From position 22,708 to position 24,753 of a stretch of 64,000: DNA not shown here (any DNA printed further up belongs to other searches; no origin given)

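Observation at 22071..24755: Coupled operon: T5 A1-like nuclease - tiny HTH - guanylate kinase, inside the lysis module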

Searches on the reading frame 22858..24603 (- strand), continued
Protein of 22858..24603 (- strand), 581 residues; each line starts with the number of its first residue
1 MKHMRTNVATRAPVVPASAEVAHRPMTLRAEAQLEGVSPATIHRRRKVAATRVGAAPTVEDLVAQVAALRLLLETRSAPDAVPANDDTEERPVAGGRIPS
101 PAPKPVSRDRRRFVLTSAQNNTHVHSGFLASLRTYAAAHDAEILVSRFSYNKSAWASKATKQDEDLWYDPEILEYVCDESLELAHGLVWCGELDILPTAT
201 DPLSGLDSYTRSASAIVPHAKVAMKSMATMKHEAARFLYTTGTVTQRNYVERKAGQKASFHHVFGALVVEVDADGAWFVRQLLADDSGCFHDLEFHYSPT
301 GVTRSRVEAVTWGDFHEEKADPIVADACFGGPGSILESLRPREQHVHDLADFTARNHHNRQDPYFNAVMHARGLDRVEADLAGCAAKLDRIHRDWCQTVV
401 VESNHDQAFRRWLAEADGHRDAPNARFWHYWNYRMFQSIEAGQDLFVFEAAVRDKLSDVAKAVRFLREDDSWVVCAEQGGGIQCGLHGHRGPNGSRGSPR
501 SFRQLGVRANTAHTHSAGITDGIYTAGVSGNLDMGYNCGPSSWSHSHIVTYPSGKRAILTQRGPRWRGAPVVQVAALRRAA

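Call 37: find_encoding_contigs(protein=P0011, flank=4000, max_places=2)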
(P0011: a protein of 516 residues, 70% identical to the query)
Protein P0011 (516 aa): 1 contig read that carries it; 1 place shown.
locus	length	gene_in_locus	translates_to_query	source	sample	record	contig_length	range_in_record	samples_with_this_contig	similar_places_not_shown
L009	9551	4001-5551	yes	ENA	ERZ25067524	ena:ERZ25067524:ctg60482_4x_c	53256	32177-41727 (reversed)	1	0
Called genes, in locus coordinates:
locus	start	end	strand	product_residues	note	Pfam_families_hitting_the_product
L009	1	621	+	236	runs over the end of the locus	-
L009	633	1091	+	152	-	-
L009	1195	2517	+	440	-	PF21722:Gly_rich_2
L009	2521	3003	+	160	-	-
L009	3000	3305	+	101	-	-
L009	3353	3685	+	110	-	-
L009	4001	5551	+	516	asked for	-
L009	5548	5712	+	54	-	-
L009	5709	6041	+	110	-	-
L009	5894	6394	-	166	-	-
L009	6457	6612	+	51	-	-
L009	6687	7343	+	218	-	PF05838:Glyco_hydro_108, PF09374:PG_binding_3 (weak)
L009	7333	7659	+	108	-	-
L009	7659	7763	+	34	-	-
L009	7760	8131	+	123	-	-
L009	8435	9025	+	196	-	PF05685:Uma2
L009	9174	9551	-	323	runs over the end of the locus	PF02899:Phage_int_SAM_1 (faint), PF00589:Phage_integrase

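Call 41: search_protein_families(library=pfam, proteins=[L009:5548-5712:+, L009:5709-6041:+, L007:5456-5641:+, L006:11725-11904:+, L008:6003-6260:+], max_evalue=0.01)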
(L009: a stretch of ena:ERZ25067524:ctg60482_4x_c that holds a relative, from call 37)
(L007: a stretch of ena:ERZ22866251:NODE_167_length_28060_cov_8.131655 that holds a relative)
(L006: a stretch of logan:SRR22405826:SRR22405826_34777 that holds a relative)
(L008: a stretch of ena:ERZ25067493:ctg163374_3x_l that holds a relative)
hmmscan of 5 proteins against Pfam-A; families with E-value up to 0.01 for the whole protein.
L009:5548-5712:+ (54 aa): 6 families
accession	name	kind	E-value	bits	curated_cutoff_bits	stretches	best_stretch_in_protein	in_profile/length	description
PF10975.14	DUF2802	-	3e-05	24.5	33.5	1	15-42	35-62/68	Protein of unknown function (DUF2802)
PF13384.12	HTH_23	-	0.00017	21.8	24.6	1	15-37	9-31/50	Homeodomain-like domain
PF13936.12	HTH_38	-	0.00032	20.8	27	1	12-37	9-34/44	Helix-turn-helix domain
PF22448.1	RepB_primase_C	-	0.0022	18.3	26.1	0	11-32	6-27/54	RepB DNA-primase C-terminal helical domain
PF04545.22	Sigma70_r4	-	0.0079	16.1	24.1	1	22-40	19-37/50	Sigma-70, region 4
PF02796.21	HTH_7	-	0.0084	16.7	23.8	0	14-38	12-36/45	Helix-turn-helix domain of resolvase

L009:5709-6041:+ (110 aa): 3 families
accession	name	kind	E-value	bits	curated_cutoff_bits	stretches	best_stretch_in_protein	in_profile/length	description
PF08281.18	Sigma70_r4_2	-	0.0024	17.9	25.7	1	26-52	26-52/54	Sigma-70, region 4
PF13551.12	HTH_29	-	0.0026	18.3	28.1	1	21-66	6-55/64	Winged helix-turn helix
PF13384.12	HTH_23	-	0.0037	17.5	24.6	0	21-47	12-38/50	Homeodomain-like domain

L007:5456-5641:+ (61 aa): 2 families
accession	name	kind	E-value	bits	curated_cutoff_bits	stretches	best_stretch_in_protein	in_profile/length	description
PF17469.8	GP68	-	2.2e-05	24.9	25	1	11-60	14-63/76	Gp68-like predicted RNA polymerase component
PF13384.12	HTH_23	-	0.0024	18.1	24.6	1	16-43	9-36/50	Homeodomain-like domain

L006:11725-11904:+ (59 aa): 1 family
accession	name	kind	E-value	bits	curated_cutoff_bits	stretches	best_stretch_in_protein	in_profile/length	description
PF13384.12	HTH_23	-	0.0019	18.4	24.6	1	18-42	12-36/50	Homeodomain-like domain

L008:6003-6260:+ (85 aa): 0 families

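Call 49: find_related_loci(query=A1, collection=viral_contigs, flank=4000)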
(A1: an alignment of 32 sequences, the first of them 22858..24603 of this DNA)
Query A1 (581 aa) in viral_contigs; peptide patterns used: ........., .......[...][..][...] (x = any residue, [..] = any of these).
268 stretches matched a pattern; 254 encode a relative of the query (tblastn E <= 1e-3); the best 80 are kept; 80 distinct loci.
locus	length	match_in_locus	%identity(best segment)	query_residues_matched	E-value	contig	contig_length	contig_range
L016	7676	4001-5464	56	74-567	4e-173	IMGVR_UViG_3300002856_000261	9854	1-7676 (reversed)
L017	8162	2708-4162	52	76-567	4e-170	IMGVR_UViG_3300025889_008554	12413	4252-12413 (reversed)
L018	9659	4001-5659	50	27-567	6e-170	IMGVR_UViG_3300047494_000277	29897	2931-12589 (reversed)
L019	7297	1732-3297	51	47-567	3e-169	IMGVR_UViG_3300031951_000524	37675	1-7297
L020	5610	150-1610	53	89-567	2e-168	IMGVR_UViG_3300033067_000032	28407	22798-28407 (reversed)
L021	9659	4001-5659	49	27-567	4e-167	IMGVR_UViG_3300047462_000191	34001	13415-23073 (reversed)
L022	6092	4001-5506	52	83-579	2e-166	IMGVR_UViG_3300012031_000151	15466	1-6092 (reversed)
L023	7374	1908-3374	51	80-567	2e-164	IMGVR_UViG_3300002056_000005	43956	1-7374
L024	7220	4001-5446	51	87-567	3e-162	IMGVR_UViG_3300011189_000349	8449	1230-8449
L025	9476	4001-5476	51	87-570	4e-161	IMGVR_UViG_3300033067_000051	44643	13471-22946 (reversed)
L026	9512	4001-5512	50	73-567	1e-160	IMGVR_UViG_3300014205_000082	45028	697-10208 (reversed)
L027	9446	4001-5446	51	87-567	4e-160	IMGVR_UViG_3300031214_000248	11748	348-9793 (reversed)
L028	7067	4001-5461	49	87-567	9e-160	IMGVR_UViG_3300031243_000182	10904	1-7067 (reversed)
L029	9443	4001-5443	51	88-567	1e-158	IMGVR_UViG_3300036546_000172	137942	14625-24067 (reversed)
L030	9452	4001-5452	51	87-567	3e-157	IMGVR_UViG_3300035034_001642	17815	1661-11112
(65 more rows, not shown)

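Call 53: predict_structure(alignment_id=A1)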
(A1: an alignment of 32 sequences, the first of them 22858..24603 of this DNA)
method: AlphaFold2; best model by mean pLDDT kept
length: 581 residues; sequences in the alignment: 32
mean_pLDDT: 81.9   pTM: 0.78
mean pLDDT of the five models: 81.9, 81.6, 81.0, 80.1, 77.6
residues with pLDDT >= 90: 281; 70-90: 183; 50-70: 51; < 50: 66
segments of 3 or more residues with pLDDT < 50: 1-23, 78-95, 152-156, 252-255, 490-495, 573-581
pLDDT, mean of each block of 10 residues (from residue 1): 35 40 70 86 80 65 86 63 41 53 90 95 96 97 91 53 85 96 95 70 83 91 90 88 85 53 94 93 97 98 97 86 93 94 92 78 87 92 94 95 79 88 94 97 94 93 87 91 72 54 76 87 89 70 90 95 88 44 39
secondary structure, 60 per line:
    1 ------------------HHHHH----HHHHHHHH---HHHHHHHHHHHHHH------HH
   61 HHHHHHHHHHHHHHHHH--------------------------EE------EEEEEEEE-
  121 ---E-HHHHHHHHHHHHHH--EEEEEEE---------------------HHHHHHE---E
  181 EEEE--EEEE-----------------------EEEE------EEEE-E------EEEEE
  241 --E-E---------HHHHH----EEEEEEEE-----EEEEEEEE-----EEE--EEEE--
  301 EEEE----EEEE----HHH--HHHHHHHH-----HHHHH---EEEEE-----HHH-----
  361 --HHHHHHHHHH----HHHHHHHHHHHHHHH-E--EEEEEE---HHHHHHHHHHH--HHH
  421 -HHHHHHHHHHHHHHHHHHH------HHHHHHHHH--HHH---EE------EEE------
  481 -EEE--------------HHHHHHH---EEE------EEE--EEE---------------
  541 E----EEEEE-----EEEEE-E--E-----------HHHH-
elements in order: H19-23 H28-35 H39-52 H59-77 E112-119 H126-139 E142-148 H170-175 E180-184 E187-190 E214-217 E224-227 E236-240 H255-259 E264-271 E277-284 E290-292 E295-298 E301-304 E309-312 H322-329 H335-339 E343-347 H363-372 H377-391 E396-401 H405-415 H422-440 H447-455 E472-474 E482-484 H499-505 E509-511 E518-520 E523-525 E546-550 E556-560 H577-580

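Call 55: search_protein_families(library=pfam, alignment_id=A2, max_evalue=0.001)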
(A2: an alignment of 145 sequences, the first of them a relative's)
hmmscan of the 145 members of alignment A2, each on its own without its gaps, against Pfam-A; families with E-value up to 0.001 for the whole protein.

A. member 1, L001:6425-6724:+ (99 aa): 0 families

B. families by the number of members that match (of 145 scanned): 37 families (the first 25 are shown)
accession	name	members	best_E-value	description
PF18909.5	dGTP_diPhyd_N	12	2.5e-30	dATP/dGTP diphosphohydrolase, N-terminal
PF00574.28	CLP_protease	10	1.5e-18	Clp protease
PF25145.1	NfeD1b_N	7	3.1e-07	NfeD1b, N-terminal domain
PF01068.26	DNA_ligase_A_M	6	3.9e-11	ATP dependent DNA ligase domain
PF02867.20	Ribonuc_red_lgC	4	8.1e-93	Ribonucleotide reductase, barrel domain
PF02075.23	RuvC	4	8.8e-06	Crossover junction endodeoxyribonuclease RuvC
PF20557.3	DnaT_2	3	2.8e-33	Putative DnaT-like ssDNA binding protein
PF00317.26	Ribonuc_red_lgN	3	4.4e-15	Ribonucleotide reductase, all-alpha domain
PF00476.26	DNA_pol_A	2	1.6e-32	DNA polymerase family A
PF01757.29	Acyl_transf_3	2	7.1e-27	Acyltransferase domain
PF12705.13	PDDEXK_1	2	2.1e-17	PD-(D/E)XK nuclease superfamily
PF00685.33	Sulfotransfer_1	2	0.00043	Sulfotransferase domain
PF13229.12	Beta_helix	1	2.9e-23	Right handed beta helix region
PF00692.24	dUTPase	1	4.7e-22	dUTPase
PF25612.1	DUF7940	1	6.1e-17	Family of unknown function (DUF7940)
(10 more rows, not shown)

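Call 56: fold_search(model_id=the predicted structure, library=pdb)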
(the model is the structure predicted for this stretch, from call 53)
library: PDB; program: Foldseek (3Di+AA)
matches with E <= 10: 444; with E <= 0.001: 0
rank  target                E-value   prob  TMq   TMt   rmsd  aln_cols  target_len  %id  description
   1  9mip_C                1.8e-02  0.72  0.21  0.35  12.8       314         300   11  CryoEM structure of the Protein Phasphatase 2A (Aalpha-B56gamma-Calpha) holoenzyme complex (released 2025-07-09)
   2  7pks_q                3.4e-02  0.66  0.21  0.37   9.1       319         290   13  Structural basis of Integrator-mediated transcription regulation (released 2021-12-08)
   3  8so0_C                6.5e-02  0.41  0.19  0.32  12.2       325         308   12  Cryo-EM structure of the PP2A:B55-FAM122A complex (released 2023-10-25)
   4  6jz2_A                1.2e-01  0.06  0.10  0.10  18.9       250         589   10  b-glucuronidase from Ruminococcus gnavus in complex with uronic isofagomine at 1.3 Angstroms resolution (released 2020-06-10)
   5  1nnw_A                1.2e-01  0.57  0.22  0.43  14.2       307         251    9  hypothetical protein from Pyrococcus furiosus Pfu-1218608 (released 2003-02-11)
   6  5kar_A                1.5e-01  0.14  0.11  0.15  14.1       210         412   11  Murine acid sphingomyelinase-like phosphodiesterase 3b (SMPDL3B) (released 2016-10-05)
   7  8d89                  1.8e-01  0.16  0.11  0.16  12.0       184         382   13  Crystal structure of a novel GH5 enzyme retrieved from capybara gut metagenome (released 2022-11-02)
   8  1h41_A                1.8e-01  0.08  0.12  0.11  19.6       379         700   11  Pseudomonas cellulosa E292A alpha-D-glucuronidase mutant complexed with aldotriuronic acid (released 2003-05-01)
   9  5z18_C                2.1e-01  0.04  0.09  0.09  18.8       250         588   10  The crystal structure of Ruminococcus gnavus beta-glucuronidase (released 2018-12-12)
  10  4tug_A                2.3e-01  0.30  0.20  0.32   7.5       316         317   10  Crystal structure of MjMre11-DNA2 complex (released 2014-10-15)
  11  6tny_B                2.5e-01  0.04  0.09  0.11  18.2       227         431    7  Processive human polymerase delta holoenzyme (released 2019-12-18)
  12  6jz7_A                2.8e-01  0.04  0.09  0.09  18.6       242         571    8  b-glucuronidase from Ruminococcus gnavus in complex with N1-substituted uronic isofagomine (released 2020-06-10)
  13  3rl5                  2.9e-01  0.15  0.17  0.29  11.6       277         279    7  Rat metallophosphodiesterase MPPED2 H67R Mutant (released 2011-08-10)
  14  7xmj_D                3.7e-01  0.04  0.10  0.15  17.4       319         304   12  Crystal structure of carbohydrate esterase family 7 acetyl xylan esterase (released 2023-05-31)
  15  9a6c_B                3.9e-01  0.41  0.10  0.12   4.2        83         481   13  Integrative model of YYDD-YYDB by crosslinking MS and deep learning (released 2024-09-18)
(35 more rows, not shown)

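Call 57: search_solved_structures(query=A1, max_evalue=10, show_alignments=2)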
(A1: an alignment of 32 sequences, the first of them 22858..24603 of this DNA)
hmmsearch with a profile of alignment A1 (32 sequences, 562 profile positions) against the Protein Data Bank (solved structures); distinct sequences matched with E-value up to 10: 1.
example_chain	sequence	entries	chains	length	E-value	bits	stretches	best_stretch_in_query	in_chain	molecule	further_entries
6smf_A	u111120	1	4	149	0.0018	20.3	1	373-435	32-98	3-dehydroquinate dehydratase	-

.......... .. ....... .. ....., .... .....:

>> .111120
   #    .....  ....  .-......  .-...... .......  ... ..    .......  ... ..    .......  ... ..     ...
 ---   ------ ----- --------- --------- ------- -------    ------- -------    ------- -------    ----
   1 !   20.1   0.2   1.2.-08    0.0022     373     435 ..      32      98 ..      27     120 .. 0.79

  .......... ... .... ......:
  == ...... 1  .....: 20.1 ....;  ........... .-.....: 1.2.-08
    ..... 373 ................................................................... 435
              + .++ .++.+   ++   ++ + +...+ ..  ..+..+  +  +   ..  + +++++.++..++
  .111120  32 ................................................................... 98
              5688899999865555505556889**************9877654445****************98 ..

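Call 62: fold_search(model_id=the predicted structure, library=viral)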
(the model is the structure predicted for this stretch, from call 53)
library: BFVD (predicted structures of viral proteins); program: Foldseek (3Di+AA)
matches with E <= 10: 284; with E <= 0.001: 15
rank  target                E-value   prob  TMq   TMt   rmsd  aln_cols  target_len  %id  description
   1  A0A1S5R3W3            9.8e-66  1.00  0.77  0.84  14.1       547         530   46  Uncharacterized protein [Pseudomonas phage pf16]
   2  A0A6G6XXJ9            1.8e-41  1.00  0.70  0.67   2.7       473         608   26  (no name in the UniProt tables at hand)
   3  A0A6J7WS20            4.0e-16  1.00  0.52  0.60   5.7       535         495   14  Uncharacterized protein [uncultured Caudovirales phage]
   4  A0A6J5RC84            2.0e-07  1.00  0.31  0.41  22.6       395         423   15  MPP_superfamily domain containing protein [uncultured Caudovirales phage]
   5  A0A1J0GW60            5.4e-07  1.00  0.32  0.45   5.3       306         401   16  Metallo-dependent phosphatase domain protein [Streptomyces phage BRock]
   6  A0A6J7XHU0            1.2e-06  1.00  0.30  0.47   6.9       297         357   16  Calcineurin-like phosphoesterase domain, ApaH type [uncultured Caudovirales phage]
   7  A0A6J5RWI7            1.7e-06  1.00  0.29  0.40  25.0       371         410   13  Calcineurin-like phosphoesterase domain-containing protein [uncultured Caudovirales phage]
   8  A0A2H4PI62            2.2e-06  1.00  0.32  0.68   5.3       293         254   14  Metallophosphoesterase [Streptomyces phage WRightOn]
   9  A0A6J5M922            3.5e-06  1.00  0.29  0.51   5.9       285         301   14  Calcineurin-like phosphoesterase domain, lpxH type [uncultured Caudovirales phage]
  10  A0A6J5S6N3            6.2e-05  1.00  0.32  0.61   5.1       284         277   13  Calcineurin-like phosphoesterase domain, ApaH type [uncultured Caudovirales phage]
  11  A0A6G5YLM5            1.7e-04  1.00  0.26  0.34   6.8       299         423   14  (no name in the UniProt tables at hand)
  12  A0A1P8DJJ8            1.8e-04  1.00  0.22  0.37  15.9       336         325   11  (no name in the UniProt tables at hand)
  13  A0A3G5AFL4            1.9e-04  0.96  0.21  0.27  17.8       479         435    8  PhoD-like phosphatase metallophosphatase domain-containing protein [Solivirus sp.]
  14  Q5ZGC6                3.1e-04  1.00  0.28  0.42   5.0       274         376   11  (no name in the UniProt tables at hand)
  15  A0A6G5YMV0            3.5e-04  1.00  0.30  0.52   5.9       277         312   11  (no name in the UniProt tables at hand)
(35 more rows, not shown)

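Call 66: search_protein_families(library=padloc, proteins=[window:22858-24603:-], max_evalue=0.01)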
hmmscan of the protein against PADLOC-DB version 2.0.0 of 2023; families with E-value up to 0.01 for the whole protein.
window:22858-24603:- (581 aa): 0 families
